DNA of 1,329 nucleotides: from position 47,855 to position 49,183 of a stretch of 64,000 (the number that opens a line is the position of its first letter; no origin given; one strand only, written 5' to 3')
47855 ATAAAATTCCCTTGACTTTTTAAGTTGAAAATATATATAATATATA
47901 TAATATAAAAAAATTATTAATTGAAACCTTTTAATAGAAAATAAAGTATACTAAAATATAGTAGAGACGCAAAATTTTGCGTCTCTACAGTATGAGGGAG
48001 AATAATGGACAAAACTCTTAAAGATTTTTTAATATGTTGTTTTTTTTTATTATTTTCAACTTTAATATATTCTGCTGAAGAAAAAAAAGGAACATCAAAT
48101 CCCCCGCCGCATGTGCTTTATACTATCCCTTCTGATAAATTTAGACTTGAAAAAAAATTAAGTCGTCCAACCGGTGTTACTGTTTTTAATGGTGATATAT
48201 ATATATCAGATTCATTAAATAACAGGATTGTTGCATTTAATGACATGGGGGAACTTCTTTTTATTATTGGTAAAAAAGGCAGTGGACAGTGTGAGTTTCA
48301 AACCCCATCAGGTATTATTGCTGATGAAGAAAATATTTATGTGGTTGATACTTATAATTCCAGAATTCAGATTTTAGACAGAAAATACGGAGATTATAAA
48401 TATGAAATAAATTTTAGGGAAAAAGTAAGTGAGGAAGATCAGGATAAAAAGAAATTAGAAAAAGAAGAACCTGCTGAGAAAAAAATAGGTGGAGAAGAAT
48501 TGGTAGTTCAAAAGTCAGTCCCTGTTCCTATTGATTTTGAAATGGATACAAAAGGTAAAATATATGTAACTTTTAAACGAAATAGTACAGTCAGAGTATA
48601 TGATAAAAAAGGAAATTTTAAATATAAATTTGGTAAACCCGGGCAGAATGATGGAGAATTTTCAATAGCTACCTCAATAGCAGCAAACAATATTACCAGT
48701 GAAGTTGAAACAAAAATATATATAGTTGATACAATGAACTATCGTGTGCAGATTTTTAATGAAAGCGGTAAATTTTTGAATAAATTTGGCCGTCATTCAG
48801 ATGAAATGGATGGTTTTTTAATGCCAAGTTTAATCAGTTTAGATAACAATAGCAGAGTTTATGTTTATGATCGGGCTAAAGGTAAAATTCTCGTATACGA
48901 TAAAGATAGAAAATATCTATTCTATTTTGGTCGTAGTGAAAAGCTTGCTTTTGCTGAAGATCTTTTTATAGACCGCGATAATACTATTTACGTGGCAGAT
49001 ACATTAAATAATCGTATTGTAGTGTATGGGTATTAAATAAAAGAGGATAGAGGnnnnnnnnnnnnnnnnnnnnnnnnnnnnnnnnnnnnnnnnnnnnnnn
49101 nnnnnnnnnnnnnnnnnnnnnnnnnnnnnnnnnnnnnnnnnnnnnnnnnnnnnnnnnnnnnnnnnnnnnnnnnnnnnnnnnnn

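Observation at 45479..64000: Dense cluster of four giant multiheme cytochromes (about 80 heme sites) with NHL propeller and a 1602-aa beta-helix/Ig surface protein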

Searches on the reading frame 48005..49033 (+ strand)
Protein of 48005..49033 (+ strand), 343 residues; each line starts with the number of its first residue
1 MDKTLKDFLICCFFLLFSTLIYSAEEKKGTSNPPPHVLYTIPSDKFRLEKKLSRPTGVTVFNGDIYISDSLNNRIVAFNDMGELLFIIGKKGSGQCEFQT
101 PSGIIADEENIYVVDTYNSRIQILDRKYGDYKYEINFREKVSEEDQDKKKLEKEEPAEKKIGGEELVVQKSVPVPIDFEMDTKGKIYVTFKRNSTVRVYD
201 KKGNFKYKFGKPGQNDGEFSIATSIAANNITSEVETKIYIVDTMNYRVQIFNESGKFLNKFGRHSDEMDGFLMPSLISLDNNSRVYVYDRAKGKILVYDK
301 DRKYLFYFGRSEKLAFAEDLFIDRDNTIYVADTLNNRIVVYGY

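Call 9: search_protein_families(library=pfam, proteins=[window:48005-49033:+], max_evalue=0.01)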
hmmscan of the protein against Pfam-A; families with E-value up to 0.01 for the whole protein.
window:48005-49033:+ (343 aa): 3 families
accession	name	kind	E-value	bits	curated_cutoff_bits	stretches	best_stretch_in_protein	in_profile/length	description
PF17170.10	DUF5128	-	1.7e-22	80.5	22.9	3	234-304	52-124/321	6-bladed beta-propeller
PF01436.27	NHL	-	1.2e-21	76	20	2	52-78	1-28/28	NHL repeat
PF16288.11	DUF4934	-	0.0018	18.8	27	0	227-304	24-100/102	Domain of unknown function (DUF4934)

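Call 17: list_cluster_members(proteins=[P0001, window:48005-49033:+, window:49054-54681:+, window:54958-58746:+, window:38678-39502:+, window:23661-25124:-])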
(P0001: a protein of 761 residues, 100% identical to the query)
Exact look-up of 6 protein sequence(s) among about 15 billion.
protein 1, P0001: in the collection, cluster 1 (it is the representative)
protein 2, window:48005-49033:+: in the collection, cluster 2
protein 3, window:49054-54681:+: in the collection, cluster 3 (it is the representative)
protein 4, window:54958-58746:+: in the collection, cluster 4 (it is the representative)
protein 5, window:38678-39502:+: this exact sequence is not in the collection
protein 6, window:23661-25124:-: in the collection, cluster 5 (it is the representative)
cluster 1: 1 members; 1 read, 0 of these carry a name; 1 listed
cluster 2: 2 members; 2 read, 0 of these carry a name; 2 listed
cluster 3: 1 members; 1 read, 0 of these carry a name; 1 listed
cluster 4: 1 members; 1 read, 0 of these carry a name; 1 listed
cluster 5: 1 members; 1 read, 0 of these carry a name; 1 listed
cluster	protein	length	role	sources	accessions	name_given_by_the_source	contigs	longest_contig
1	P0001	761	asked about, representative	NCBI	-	-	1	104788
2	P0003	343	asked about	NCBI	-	-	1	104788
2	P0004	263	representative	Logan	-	-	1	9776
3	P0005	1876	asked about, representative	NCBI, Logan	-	-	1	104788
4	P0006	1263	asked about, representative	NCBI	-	-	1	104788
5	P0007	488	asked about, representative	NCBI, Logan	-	-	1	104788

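Call 25: find_encoding_contigs(protein=P0005, flank=10000, max_places=6)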
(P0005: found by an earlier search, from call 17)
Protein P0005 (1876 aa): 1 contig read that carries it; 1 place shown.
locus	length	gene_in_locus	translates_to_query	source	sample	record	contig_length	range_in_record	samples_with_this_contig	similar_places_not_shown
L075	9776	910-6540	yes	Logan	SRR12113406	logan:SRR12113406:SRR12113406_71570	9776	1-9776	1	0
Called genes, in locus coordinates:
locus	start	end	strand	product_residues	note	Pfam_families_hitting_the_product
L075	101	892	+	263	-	PF01436:NHL (faint), PF17170:DUF5128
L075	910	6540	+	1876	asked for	PF14522:Cytochrome_C7 (faint), PF14537:Cytochrom_c3_2 (faint), PF22113:Mtrc-MtrF_II-IV_dom (faint), PF09699:Paired_CXXCH_1 (weak)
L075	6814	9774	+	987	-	?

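Call 27: find_encoding_contigs(protein=P0007, flank=10000, max_places=6)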
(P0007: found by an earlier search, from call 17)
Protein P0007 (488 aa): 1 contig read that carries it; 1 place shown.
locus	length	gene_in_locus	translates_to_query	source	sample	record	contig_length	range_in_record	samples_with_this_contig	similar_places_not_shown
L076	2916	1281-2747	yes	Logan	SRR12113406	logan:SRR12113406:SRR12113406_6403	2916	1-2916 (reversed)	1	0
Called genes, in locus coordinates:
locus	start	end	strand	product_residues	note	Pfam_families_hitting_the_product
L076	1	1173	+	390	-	?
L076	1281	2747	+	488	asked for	PF01336:tRNA_anti-codon, PF00152:tRNA-synt_2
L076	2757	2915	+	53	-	?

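Call 29: search_protein_families(library=ncbifam, proteins=[window:48005-49033:+], max_evalue=0.01)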
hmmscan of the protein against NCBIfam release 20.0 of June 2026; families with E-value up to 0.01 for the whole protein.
window:48005-49033:+ (343 aa): 3 families
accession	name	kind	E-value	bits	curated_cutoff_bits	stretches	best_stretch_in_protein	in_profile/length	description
NF035926.1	scyF_NHL_VPEP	equivalog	1.9e-42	145.8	350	3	52-131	198-279/376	scytonemin biosynthesis PEP-CTERM protein ScyF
NF047780.1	LIC12708_fam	subfamily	1.3e-08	34.1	150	1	46-216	49-227/391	LIC_12708 family protein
NF033206.1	ScyE_fam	subfamily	8.2e-05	22.3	80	0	269-333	250-320/333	ScyD/ScyE family protein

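Call 30: find_homologous_proteins(query=window:48005-49033:+, max_evalue=0.001)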
Query window:48005-49033:+ (343 aa): 252 proteins with E <= 0.001 among 1652 candidates; the best 120 are listed.
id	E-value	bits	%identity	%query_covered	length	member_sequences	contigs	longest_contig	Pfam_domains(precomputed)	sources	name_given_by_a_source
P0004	8.5e-168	576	100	77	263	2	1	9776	PF17170.11,PF01436.28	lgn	-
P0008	1.5e-39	154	32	85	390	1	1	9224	PF17170.11,PF01731.27,PF08534.17,PF01436.28,PF25021.2,PF06739.18,PF08450.19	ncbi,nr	ncbi:hypothetical protein HY745_05190 [Candidatus Desantisbacteria bacterium]|nr:hypothetical protei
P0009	4.2e-39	153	31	82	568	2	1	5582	PF24814.2,PF17170.11,PF23381.2,PF23500.2,PF13884.12,PF24684.2,PF08378.18,PF01436.28,PF25021.2,PF00280.25,PF08450.19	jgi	-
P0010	6.2e-38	149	29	86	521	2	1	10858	PF06977.18,PF17170.11,PF01731.27,PF13449.13,PF24684.2,PF01436.28,PF25021.2,PF06739.18,PF08450.19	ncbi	-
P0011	9.0e-35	139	33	84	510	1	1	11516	PF17170.11,PF08534.17,PF00578.28,PF01436.28,PF25021.2,PF06739.18,PF08450.19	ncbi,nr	ncbi:MAG: 6-bladed beta-propeller [Candidatus Firestonebacteria bacterium]|nr:6-bladed beta-propelle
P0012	8.9e-33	132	31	85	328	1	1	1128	PF06977.18,PF17170.11,PF01436.28,PF25021.2,PF06739.18,PF08450.19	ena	-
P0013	9.1e-31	125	26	74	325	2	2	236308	PF17170.11,PF01731.27,PF13449.13,PF02393.22,PF24684.2,PF01436.28,PF25021.2,PF06739.18,PF08450.19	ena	-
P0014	1.1e-30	125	30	72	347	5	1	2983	PF06977.18,PF17170.11,PF01731.27,PF22807.3,PF24684.2,PF01436.28,PF25021.2,PF06739.18,PF08450.19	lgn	-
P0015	4.7e-30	123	28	85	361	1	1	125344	PF17170.11,PF01731.27,PF22807.3,PF24684.2,PF01436.28,PF25021.2,PF06739.18,PF08450.19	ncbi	-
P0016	8.7e-30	122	31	58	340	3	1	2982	PF17170.11,PF01731.27,PF01436.28,PF25021.2,PF06739.18,PF08450.19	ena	-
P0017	1.2e-29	122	29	98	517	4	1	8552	PF17170.11,PF13449.13,PF01436.28,PF25021.2,PF06739.18,PF08450.19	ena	-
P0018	1.5e-29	122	25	83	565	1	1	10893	PF13360.14,PF17170.11,PF24684.2,PF01436.28,PF25021.2,PF06739.18,PF08450.19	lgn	-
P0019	2.5e-29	121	29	61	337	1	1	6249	PF17170.11,PF01731.27,PF15869.12,PF01436.28,PF25021.2,PF06739.18,PF08450.19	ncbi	-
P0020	4.0e-28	117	38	47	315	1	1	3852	PF17170.11,PF01731.27,PF01436.28,PF25021.2,PF06739.18,PF08450.19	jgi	jgi:DNA-binding beta-propeller fold protein YncE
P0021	4.5e-28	117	27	85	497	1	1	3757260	PF17170.11,PF13449.13,PF22701.4,PF24684.2,PF01436.28,PF25021.2,PF06739.18,PF08450.19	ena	-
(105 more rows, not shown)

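Call 33: find_encoding_contigs(protein=P0008, flank=10000, max_places=3)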
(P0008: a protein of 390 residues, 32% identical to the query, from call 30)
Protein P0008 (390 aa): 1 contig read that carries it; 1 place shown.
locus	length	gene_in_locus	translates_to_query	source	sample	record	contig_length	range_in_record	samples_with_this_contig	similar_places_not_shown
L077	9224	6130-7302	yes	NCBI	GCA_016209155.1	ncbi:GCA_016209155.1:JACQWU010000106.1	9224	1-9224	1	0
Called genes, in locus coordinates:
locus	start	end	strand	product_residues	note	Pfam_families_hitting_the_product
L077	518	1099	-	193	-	-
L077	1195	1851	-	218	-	PF03259:Robl_LC7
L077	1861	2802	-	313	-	PF02775:TPP_enzyme_C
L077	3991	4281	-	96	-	PF00037:Fer4 (faint), PF12797:Fer4_2 (faint), PF12837:Fer4_6 (faint), PF13237:Fer4_10 (weak), PF14697:Fer4_21, PF12838:Fer4_7 (weak)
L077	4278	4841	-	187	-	PF01558:POR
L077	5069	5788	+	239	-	PF10502:Peptidase_S26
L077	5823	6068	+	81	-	-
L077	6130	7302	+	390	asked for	PF08534:Redoxin (faint), PF01436:NHL (faint), PF06739:SBBP (faint), PF25021:TEN_NHL (faint), PF01731:Arylesterase (faint), PF17170:DUF5128 (weak), PF08450:SGL (weak), PF17170:DUF5128 (weak)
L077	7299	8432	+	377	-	PF00557:Peptidase_M24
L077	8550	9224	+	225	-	?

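Call 34: find_encoding_contigs(protein=P0010, flank=10000, max_places=3)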
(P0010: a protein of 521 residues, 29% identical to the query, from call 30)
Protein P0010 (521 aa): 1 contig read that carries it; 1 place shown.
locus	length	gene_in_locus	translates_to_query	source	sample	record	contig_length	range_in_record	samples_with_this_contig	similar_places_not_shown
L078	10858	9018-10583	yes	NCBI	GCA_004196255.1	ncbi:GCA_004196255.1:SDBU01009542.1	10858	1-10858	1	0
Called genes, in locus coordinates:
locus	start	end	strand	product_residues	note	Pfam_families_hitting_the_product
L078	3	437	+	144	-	?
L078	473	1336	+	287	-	PF08501:Shikimate_dh_N, PF01488:Shikimate_DH, PF02423:OCD_Mu_crystall (weak), PF18317:SDH_C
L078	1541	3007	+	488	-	PF04542:Sigma70_r2, PF04545:Sigma70_r4, PF08281:Sigma70_r4_2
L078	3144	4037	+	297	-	PF03704:BTAD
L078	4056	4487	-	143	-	-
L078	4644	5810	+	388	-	PF01264:Chorismate_synt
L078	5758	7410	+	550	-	PF01202:SKI, PF13238:AAA_18 (weak), PF00465:Fe-ADH (weak), PF13685:Fe-ADH_2 (weak), PF01761:DHQ_synthase, PF24621:DHQS_C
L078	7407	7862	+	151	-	PF01220:DHquinase_II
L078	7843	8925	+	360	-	PF01321:Creatinase_N, PF00557:Peptidase_M24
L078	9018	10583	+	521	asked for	PF01436:NHL, PF01731:Arylesterase (faint), PF06739:SBBP (faint), PF08450:SGL, PF17170:DUF5128 (weak), PF01436:NHL, PF08450:SGL (weak), PF01436:NHL, +4 more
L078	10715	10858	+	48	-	?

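Call 35: find_encoding_contigs(protein=P0011, flank=10000, max_places=3)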
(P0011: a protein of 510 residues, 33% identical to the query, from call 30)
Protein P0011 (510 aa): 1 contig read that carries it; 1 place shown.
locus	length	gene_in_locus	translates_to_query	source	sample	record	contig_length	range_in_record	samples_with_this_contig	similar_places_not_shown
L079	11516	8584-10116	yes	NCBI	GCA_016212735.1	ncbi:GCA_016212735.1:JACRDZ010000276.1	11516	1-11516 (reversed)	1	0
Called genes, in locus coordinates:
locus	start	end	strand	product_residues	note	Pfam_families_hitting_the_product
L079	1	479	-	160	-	?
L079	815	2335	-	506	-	PF01171:ATP_bind_3, PF11734:TilS_C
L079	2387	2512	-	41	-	PF01169:GDT1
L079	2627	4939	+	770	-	PF01553:Acyltransferase (weak), PF12146:Hydrolase_4, PF12697:Abhydrolase_6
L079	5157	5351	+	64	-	-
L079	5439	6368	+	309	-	PF02541:Ppx-GppA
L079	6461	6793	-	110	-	-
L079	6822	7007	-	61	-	PF01361:Tautomerase, PF14552:Tautomerase_2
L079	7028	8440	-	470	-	PF00989:PAS, PF08448:PAS_4 (weak), PF13426:PAS_9, PF08447:PAS_3 (weak)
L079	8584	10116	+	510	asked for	PF08534:Redoxin (weak), PF00578:AhpC-TSA (weak), PF06739:SBBP (faint), PF25021:TEN_NHL (faint), PF08450:SGL, PF17170:DUF5128 (weak), PF01436:NHL (weak), PF17170:DUF5128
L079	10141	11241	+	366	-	PF00557:Peptidase_M24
